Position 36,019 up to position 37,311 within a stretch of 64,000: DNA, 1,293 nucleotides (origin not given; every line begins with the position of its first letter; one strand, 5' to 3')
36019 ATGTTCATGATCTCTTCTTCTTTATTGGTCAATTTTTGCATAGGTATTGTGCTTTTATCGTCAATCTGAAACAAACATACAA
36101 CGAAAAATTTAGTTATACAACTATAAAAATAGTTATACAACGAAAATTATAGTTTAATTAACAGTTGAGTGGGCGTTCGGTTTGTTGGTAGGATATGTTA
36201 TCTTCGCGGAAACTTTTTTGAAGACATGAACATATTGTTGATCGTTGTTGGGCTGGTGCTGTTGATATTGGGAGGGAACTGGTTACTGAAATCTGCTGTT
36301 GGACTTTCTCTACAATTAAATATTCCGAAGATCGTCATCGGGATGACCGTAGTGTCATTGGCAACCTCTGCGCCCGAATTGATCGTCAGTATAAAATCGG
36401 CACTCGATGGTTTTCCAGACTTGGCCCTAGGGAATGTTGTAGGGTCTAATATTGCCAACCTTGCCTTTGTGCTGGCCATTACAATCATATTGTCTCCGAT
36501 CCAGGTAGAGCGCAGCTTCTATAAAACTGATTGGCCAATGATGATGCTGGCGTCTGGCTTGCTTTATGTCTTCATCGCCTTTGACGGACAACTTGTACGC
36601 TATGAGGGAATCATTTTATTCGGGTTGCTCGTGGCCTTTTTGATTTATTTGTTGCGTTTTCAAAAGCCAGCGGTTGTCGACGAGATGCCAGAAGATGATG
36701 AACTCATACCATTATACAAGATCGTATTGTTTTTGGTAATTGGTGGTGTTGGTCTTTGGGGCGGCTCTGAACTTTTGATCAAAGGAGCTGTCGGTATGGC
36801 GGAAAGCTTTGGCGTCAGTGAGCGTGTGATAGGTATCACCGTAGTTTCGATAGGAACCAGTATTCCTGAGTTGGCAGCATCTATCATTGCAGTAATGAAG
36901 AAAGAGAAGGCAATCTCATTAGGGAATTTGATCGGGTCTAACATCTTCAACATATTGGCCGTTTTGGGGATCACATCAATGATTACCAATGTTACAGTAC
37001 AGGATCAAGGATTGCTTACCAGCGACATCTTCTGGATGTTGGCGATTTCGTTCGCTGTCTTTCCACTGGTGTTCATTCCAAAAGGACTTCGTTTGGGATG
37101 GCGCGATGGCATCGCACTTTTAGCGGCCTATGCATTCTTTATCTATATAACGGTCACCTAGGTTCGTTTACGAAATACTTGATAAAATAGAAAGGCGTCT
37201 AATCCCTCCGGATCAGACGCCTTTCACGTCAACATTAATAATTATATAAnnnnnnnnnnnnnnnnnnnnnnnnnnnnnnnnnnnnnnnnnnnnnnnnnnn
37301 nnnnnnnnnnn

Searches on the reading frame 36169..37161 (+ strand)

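Call 77: search_protein_families(library=pfam, proteins=[window:36169-37161:+], max_evalue=0.0001)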
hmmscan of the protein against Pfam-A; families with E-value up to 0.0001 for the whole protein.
window:36169-37161:+ (330 aa): 1 family
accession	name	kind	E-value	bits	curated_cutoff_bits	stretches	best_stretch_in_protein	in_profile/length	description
PF01699.29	Na_Ca_ex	-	2.9e-62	209.5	24.9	2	185-328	2-149/151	Sodium/calcium exchanger protein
